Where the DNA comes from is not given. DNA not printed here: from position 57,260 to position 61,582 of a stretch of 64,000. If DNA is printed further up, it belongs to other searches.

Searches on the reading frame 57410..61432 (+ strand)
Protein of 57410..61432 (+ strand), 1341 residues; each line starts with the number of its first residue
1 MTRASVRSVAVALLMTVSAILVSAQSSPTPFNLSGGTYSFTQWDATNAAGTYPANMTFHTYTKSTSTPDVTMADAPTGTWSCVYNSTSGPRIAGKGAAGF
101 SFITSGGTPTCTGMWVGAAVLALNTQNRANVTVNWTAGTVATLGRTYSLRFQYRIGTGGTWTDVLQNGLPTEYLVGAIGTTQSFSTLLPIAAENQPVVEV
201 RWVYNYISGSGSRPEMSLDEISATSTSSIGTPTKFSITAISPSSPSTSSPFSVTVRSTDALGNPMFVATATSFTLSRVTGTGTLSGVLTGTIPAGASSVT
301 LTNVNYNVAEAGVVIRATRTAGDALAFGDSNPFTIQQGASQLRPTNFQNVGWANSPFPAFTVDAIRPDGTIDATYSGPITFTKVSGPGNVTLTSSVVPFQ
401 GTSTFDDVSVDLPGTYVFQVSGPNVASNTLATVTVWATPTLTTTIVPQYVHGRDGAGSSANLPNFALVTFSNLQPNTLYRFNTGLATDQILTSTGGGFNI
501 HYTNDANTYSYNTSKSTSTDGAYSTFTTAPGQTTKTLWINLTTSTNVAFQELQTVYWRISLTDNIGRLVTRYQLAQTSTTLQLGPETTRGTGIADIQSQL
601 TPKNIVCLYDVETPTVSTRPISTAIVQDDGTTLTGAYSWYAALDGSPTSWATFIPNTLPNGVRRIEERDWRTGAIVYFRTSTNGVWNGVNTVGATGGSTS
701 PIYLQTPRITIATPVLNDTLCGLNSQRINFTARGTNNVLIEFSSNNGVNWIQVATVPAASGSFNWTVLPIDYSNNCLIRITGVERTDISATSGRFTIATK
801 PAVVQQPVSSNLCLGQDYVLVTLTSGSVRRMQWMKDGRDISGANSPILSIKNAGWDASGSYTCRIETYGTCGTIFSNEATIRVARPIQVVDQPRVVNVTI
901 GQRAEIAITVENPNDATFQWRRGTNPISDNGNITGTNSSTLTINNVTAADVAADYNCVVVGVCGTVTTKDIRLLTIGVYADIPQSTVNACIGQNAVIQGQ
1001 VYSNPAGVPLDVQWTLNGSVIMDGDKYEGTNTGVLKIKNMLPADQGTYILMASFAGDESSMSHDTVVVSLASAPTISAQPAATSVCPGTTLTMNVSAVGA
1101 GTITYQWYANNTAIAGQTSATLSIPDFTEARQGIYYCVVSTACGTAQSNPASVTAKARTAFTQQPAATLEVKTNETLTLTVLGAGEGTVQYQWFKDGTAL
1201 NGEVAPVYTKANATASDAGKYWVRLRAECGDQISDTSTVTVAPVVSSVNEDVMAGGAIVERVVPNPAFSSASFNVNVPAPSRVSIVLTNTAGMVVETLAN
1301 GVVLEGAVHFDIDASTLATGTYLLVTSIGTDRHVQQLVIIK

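Call 55: search_protein_families(library=pfam, proteins=[window:57410-61432:+], max_evalue=0.00001)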
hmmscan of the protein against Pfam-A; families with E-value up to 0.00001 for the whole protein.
window:57410-61432:+ (1341 aa): 7 families
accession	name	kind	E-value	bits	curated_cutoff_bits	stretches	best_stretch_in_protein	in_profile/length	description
PF13927.12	Ig_3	-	2.7e-36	124.3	30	2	1074-1140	2-77/78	Immunoglobulin domain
PF07679.22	I-set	-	7e-28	97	23.7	1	889-968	3-84/90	Immunoglobulin I-set domain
PF13895.12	Ig_2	-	3.3e-22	78.9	27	1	1074-1154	2-78/79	Immunoglobulin domain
PF07686.23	V-set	-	3.3e-10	40.5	26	0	1030-1065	70-104/109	Immunoglobulin V-set domain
PF00047.31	ig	-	1.2e-09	38.7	21.8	0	898-959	5-70/81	Immunoglobulin domain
PF16681.11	Ig_5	-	5.1e-07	30.5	27.3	0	819-867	10-59/82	Ig-like domain on T-cell surface glycoprotein CD3 epsilon chain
PF16680.11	Ig_4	-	7.9e-07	30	30.1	0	820-864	5-48/71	T-cell surface glycoprotein CD3 delta chain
